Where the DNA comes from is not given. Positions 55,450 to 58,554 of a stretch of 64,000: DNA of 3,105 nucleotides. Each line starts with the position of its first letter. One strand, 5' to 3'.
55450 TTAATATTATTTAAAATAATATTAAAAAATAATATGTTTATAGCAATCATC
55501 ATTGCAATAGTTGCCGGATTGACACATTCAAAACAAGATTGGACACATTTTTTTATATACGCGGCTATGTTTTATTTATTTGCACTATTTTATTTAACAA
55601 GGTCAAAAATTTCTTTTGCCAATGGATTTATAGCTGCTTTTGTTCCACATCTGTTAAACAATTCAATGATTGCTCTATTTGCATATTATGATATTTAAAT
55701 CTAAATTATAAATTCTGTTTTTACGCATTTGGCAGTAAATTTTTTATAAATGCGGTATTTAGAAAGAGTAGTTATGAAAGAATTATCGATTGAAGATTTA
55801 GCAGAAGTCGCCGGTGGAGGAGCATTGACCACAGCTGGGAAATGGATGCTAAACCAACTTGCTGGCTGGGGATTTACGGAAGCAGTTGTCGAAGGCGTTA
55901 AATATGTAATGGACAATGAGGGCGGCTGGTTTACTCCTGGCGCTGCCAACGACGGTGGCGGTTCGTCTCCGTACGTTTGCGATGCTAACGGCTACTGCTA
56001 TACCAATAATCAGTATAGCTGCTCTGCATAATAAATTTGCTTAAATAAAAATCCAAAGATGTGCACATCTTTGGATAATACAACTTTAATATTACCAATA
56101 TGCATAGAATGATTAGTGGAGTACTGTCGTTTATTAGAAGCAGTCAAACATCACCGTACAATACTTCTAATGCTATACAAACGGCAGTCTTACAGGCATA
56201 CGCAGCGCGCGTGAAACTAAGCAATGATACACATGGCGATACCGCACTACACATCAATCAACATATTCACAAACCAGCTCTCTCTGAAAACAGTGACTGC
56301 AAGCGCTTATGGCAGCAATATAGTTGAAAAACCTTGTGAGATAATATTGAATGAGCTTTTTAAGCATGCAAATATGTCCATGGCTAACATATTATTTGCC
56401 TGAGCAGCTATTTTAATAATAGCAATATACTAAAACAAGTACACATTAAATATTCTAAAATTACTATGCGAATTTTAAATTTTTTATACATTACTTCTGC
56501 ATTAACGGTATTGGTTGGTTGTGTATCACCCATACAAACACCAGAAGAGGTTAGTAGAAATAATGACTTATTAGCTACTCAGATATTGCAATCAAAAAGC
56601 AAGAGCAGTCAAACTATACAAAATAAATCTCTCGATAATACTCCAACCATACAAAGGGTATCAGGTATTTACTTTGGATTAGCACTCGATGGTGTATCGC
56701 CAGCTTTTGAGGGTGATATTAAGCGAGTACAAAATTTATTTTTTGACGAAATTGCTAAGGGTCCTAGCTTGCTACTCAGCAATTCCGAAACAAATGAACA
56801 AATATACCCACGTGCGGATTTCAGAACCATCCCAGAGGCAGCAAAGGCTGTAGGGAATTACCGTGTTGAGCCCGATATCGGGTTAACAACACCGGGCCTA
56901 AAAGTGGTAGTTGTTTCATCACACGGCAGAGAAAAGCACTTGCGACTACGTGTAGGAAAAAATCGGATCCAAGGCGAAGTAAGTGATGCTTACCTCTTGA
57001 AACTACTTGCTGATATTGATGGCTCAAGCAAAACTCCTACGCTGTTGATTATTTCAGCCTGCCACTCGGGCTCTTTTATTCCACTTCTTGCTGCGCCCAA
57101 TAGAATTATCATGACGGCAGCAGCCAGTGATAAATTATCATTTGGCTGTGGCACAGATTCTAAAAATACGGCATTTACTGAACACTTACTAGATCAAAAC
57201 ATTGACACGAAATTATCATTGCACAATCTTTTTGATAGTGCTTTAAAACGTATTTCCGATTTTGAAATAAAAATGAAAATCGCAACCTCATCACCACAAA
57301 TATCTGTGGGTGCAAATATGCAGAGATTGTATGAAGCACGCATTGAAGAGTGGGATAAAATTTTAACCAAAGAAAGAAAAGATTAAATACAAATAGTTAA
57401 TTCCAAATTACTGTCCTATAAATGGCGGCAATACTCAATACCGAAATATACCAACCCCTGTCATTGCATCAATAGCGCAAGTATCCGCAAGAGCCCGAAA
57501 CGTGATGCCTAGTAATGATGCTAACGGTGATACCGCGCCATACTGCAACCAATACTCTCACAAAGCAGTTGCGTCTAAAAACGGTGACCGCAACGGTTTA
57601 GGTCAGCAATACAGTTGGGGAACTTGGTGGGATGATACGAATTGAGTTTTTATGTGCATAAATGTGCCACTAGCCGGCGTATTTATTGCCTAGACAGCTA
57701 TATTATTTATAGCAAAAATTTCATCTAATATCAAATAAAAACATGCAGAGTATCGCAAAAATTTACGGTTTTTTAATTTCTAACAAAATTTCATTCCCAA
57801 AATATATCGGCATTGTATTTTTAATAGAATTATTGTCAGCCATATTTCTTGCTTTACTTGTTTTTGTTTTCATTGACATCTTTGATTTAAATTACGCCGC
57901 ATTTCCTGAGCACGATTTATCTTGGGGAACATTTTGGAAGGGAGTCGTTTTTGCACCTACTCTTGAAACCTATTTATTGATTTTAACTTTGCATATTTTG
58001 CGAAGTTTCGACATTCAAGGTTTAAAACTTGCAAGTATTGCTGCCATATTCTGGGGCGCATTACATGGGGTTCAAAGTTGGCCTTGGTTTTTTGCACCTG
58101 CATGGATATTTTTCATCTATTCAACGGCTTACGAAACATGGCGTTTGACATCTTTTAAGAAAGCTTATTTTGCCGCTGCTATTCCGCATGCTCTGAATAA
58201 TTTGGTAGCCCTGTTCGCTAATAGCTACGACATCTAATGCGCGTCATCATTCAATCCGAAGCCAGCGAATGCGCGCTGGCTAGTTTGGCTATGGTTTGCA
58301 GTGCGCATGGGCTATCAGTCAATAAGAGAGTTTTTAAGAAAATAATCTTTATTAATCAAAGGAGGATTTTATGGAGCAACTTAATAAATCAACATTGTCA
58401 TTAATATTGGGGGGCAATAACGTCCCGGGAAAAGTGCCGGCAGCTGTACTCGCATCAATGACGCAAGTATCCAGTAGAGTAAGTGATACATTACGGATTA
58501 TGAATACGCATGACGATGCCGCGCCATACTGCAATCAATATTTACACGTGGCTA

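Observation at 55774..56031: Peptide 1: ColV-like 15-aa GG leader on a novel Gly/Trp-rich 70-aa core with a Cys-containing tail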

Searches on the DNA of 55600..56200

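Call 90: search_rna_families(source=window, start=55600, end=56200, threshold=evalue, max_evalue=1)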
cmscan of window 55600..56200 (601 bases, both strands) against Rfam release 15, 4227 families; matches with E-value up to 1: 1.
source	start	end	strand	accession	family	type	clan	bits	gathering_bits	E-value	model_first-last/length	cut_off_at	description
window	55798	55852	+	RF00613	SNORD94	Gene; snRNA; snoRNA; CD-box;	-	14.9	60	0.66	1-137/137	no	Small nucleolar RNA SNORD94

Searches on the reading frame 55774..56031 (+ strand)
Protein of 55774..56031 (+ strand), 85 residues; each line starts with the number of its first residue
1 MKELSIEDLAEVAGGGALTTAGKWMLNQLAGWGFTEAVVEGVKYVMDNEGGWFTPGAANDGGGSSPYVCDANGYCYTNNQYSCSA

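Call 6: search_protein_families(library=pfam, proteins=[window:55774-56031:+], max_evalue=0.01)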
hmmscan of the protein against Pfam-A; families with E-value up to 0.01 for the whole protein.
window:55774-56031:+ (85 aa): 0 families

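Call 7: search_protein_families(library=ncbifam, proteins=[window:55774-56031:+], max_evalue=0.01)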
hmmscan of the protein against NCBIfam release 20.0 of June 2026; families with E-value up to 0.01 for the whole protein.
window:55774-56031:+ (85 aa): 0 families

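Call 8: find_homologous_proteins(query=window:55774-56028:+, max_evalue=0.01)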
Query window:55774-56028:+ (85 aa): 2 proteins with E <= 0.01 among 3 candidates.
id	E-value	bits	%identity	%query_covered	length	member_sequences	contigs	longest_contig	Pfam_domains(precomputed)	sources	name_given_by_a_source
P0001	1.0e-51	191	100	100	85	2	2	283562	-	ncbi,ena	-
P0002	1.4e-40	155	87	99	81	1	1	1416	-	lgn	-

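Call 9: search_solved_structures(query=window:55774-56028:+, max_evalue=10)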
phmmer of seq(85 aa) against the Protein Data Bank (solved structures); distinct sequences matched with E-value up to 10: 4.
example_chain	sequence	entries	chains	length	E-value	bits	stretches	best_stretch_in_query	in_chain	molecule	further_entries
6m7f_A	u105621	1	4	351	0.8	13.3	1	9-56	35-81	Cucumene Synthase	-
6egk_A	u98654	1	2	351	0.81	13.2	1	9-56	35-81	Cucumene Synthase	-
7djs_A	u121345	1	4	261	1.6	12.3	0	13-71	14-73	SDR family oxidoreductase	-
7f77_A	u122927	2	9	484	3.5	11.2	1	16-63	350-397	Glutamate dehydrogenase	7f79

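Call 11: find_encoding_contigs(protein=P0001, flank=10000, max_places=6)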
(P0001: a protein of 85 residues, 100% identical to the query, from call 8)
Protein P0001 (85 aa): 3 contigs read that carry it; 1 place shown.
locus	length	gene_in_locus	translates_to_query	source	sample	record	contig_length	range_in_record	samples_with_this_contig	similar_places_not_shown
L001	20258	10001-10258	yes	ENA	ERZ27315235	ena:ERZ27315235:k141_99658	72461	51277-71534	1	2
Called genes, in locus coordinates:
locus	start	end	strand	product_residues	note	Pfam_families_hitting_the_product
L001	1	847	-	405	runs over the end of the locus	PF01546:Peptidase_M20, PF07687:M20_dimer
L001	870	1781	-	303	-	PF01145:Band_7, PF16200:Band_7_C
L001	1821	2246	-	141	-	PF01957:NfeD (weak)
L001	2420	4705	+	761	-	PF03709:OKR_DC_1_N, PF01276:OKR_DC_1, PF03711:OKR_DC_1_C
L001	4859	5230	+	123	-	-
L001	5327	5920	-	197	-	PF12007:DUF3501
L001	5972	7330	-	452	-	PF02754:CCG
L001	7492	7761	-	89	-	PF02915:Rubrerythrin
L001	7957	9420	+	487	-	PF25919:BSH_CusB (faint), PF25997:BSH_YhbJ (faint), PF00364:Biotin_lipoyl (faint), PF25917:BSH_RND (weak), PF25973:BSH_CzcB (weak), PF26002:Beta-barrel_AprE (faint)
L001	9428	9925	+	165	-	-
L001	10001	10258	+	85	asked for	-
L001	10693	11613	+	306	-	PF01650:Peptidase_C13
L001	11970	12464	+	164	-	-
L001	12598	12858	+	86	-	-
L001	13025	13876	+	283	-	PF02498:Bro-N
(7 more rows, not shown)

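Call 12: find_encoding_contigs(protein=P0002, flank=10000, max_places=6)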
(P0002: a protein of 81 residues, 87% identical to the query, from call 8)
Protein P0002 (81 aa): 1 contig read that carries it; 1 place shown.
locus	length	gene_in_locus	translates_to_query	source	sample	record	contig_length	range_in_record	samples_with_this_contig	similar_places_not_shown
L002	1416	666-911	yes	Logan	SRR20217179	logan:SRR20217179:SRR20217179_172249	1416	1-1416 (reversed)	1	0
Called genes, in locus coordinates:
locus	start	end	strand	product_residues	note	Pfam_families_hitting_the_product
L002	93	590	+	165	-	-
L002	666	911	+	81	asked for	-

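Call 17: find_related_loci(query=A1, collection=genome_contigs, flank=10000)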
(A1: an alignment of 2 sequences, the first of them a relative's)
Query A1 (85 aa) in genome_contigs; peptide patterns used: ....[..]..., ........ (x = any residue, [..] = any of these).
49 stretches matched a pattern, but none encodes a relative of the query by tblastn (E <= 1e-3).

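Call 23: search_protein_representatives(alignment_id=A1)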
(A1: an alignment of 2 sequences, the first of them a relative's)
Query: 2 sequences, 86 profile positions. Proteins with E-value up to 0.001 (for the whole library): 5; up to 1e-10: 1; up to 1e-30: 0. The best 5 are listed.
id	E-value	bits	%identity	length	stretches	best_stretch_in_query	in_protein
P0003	2.1e-17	79.1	-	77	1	1-72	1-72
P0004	6.8e-10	55.0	-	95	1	1-66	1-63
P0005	5.2e-07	45.7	-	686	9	27-75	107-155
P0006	1.1e-06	44.6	-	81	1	1-84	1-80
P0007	3.5e-06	43.0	-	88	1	1-86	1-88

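Call 28: find_homologous_proteins(query=A3, max_evalue=0.01)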
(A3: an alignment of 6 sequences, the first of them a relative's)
Query A3 (6 sequences) (85 aa, profile of the alignment): 8 proteins with E <= 0.01 among 8000 candidates.
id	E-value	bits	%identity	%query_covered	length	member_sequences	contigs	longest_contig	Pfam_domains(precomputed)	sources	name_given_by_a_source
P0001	2.0e-38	148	100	100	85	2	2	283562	-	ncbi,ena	-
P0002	6.8e-34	134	87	99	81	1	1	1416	-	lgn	-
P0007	1.4e-31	126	39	100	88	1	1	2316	-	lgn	-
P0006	1.7e-28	116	38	99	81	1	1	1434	-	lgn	-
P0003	1.8e-26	110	64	62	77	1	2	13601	-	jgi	jgi:subtilase family serine protease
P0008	8.9e-25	104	40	99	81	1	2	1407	-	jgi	jgi:hypothetical protein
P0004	3.3e-24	102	50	78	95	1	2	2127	-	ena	-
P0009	7.4e-11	60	38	65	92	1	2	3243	-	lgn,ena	-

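Call 29: find_encoding_contigs(protein=P0003, flank=10000, max_places=3)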
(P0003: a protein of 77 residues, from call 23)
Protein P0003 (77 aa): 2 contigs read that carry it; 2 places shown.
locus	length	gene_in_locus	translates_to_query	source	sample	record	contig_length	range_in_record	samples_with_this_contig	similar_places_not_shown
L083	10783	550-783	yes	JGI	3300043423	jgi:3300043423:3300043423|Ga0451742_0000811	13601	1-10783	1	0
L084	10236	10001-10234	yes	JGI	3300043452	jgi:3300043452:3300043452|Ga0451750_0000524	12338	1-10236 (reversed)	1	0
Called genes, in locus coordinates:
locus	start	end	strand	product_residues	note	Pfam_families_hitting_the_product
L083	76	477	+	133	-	-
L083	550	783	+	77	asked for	-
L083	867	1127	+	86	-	-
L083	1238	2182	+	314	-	PF01650:Peptidase_C13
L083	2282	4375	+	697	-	PF03412:Peptidase_C39, PF00664:ABC_membrane, PF00005:ABC_tran, PF02463:SMC_N (faint)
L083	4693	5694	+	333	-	PF02899:Phage_int_SAM_1, PF00589:Phage_integrase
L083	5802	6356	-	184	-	-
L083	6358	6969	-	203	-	-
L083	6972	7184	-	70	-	-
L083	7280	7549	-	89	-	-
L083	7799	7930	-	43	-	-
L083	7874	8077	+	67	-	-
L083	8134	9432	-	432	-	PF01051:Rep3_N (weak), PF21205:Rep3_C (weak)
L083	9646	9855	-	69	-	-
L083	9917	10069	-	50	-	-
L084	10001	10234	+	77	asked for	?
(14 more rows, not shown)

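Call 30: find_encoding_contigs(protein=P0009, flank=10000, max_places=3)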
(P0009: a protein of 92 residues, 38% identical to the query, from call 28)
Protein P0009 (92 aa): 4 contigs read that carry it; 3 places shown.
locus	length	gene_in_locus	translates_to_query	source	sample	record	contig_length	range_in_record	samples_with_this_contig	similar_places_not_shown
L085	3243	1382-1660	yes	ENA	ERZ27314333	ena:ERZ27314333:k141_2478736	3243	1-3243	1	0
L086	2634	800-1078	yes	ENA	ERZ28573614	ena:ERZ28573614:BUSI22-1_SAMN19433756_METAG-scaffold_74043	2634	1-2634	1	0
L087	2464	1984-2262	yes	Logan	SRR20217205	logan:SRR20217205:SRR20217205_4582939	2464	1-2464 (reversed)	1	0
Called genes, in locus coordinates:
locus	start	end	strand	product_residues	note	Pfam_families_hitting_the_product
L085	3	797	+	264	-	?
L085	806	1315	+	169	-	-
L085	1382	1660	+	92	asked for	-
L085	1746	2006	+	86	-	-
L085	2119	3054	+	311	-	PF01650:Peptidase_C13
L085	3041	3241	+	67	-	?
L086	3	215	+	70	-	?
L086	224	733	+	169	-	-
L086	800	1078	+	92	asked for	-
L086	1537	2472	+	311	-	PF01650:Peptidase_C13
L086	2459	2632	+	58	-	?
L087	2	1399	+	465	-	?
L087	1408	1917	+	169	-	-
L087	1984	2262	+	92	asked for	-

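Call 31: find_encoding_contigs(protein=P0007, flank=10000, max_places=3)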
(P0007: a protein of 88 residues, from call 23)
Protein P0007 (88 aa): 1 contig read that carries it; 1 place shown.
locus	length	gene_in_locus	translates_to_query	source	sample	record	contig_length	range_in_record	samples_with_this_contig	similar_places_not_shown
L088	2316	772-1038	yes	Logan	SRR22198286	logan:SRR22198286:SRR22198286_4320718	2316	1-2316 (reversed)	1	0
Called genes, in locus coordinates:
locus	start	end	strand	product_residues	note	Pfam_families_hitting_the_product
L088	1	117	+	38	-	?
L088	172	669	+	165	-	-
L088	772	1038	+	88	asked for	-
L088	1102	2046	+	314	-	PF01650:Peptidase_C13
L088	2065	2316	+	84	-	?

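Call 32: find_encoding_contigs(protein=P0004, flank=10000, max_places=3)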
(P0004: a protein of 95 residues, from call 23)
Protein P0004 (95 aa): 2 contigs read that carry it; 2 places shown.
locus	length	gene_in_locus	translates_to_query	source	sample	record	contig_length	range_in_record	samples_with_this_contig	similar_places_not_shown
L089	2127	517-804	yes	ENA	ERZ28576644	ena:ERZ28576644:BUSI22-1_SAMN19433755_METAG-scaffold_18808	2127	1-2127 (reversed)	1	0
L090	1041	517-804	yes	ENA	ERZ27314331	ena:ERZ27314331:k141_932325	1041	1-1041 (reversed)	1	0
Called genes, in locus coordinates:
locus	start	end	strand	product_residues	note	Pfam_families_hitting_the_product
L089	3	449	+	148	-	?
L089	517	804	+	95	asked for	-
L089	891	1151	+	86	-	-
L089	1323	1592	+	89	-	-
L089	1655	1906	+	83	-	-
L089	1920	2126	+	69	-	?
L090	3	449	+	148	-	?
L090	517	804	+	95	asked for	-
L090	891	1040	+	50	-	?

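Call 34: find_encoding_contigs(protein=P0006, flank=10000, max_places=3)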
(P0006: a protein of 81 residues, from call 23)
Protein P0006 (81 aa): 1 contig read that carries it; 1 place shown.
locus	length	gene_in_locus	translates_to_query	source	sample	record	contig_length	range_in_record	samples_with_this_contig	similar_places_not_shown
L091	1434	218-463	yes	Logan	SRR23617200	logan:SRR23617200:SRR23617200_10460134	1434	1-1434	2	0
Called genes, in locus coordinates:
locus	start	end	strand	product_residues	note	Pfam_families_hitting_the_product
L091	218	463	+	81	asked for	-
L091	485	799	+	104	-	-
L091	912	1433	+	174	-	?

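Call 35: find_encoding_contigs(protein=P0008, flank=10000, max_places=3)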
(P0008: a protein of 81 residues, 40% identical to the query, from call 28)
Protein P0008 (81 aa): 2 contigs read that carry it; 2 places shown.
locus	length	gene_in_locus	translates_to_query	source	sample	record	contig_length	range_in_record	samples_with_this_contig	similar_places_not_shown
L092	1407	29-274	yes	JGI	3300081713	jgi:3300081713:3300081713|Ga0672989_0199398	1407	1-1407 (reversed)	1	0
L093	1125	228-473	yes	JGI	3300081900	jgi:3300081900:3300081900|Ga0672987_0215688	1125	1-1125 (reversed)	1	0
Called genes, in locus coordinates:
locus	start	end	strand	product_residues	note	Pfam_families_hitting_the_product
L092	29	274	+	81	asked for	-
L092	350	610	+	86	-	-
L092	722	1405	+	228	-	?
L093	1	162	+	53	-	?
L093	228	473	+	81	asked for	-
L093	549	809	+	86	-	-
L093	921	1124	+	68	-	?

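Call 56: search_protein_families(library=pfam, alignment_id=A7, max_evalue=10)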
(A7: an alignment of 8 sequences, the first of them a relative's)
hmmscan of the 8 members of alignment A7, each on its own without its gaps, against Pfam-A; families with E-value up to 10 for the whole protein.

A. member 1, P0001 (85 aa): 1 family
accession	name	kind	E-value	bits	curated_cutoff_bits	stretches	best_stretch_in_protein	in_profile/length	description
PF16934.11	Mersacidin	-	0.041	14.1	27.6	1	1-16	5-20/34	Two-component Enterococcus faecalis cytolysin (EFC)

B. families by the number of members that match (of 8 scanned): 5 families
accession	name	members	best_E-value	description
PF10439.15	Bacteriocin_IIc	2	0.041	Bacteriocin class II with double-glycine leader peptide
PF16934.11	Mersacidin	1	0.041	Two-component Enterococcus faecalis cytolysin (EFC)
PF12750.12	Maff2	1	0.099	Maff2 family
PF10379.14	nec1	1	0.71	Virulence protein nec1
PF03047.20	ComC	1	0.75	COMC family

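Call 59: predict_structure(alignment_id=A7)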
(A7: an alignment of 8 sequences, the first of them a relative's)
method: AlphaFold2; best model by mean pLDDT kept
length: 85 residues; sequences in the alignment: 8
mean_pLDDT: 56.0   pTM: 0.39
mean pLDDT of the five models: 56.0, 55.9, 52.9, 51.5, 51.3
residues with pLDDT >= 90: 0; 70-90: 14; 50-70: 40; < 50: 31
segments of 3 or more residues with pLDDT < 50: 1-3, 57-65, 67-85
pLDDT, mean of each block of 10 residues (from residue 1): 54 58 71 69 66 53 42 45 36
secondary structure, 60 per line:
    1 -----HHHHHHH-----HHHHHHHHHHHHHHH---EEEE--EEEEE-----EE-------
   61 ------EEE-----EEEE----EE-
elements in order: H6-12 H18-32 E36-39 E42-46 E67-69 E75-78

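Call 60: search_dna_similar(query=window:55774-56028:+, collection=plasmids, mode=protein, max_evalue=1, max_rows=10)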
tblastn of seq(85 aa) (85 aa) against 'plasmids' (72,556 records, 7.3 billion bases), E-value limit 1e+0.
No match.

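Call 81: find_related_loci(query=A7, collection=viral_contigs, flank=6000)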
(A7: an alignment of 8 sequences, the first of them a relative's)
Query A7 (85 aa) in viral_contigs; peptide patterns used: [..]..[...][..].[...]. (x = any residue, [..] = any of these).
16 stretches matched a pattern, but none encodes a relative of the query by tblastn (E <= 1e-3).

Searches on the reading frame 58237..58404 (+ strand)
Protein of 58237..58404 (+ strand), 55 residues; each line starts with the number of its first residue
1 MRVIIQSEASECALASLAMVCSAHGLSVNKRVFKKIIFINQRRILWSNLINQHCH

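Call 6: search_protein_families(library=pfam, proteins=[window:58237-58404:+], max_evalue=0.01)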
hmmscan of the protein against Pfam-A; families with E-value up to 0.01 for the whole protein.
window:58237-58404:+ (55 aa): 1 family
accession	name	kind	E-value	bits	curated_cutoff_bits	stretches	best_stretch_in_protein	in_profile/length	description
PF03412.21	Peptidase_C39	-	0.00022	21.5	22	1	3-33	4-34/133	Peptidase C39 family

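Call 7: search_protein_families(library=ncbifam, proteins=[window:58237-58404:+], max_evalue=0.01)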
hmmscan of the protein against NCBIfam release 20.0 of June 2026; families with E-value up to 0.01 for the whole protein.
window:58237-58404:+ (55 aa): 1 family
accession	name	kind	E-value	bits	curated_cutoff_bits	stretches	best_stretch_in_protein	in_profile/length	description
TIGR03796.1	NHLM_micro_ABC1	equivalog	0.0064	14.7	853.3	1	3-29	4-30/710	NHLP family bacteriocin export ABC transporter peptidase/permease/ATPase subunit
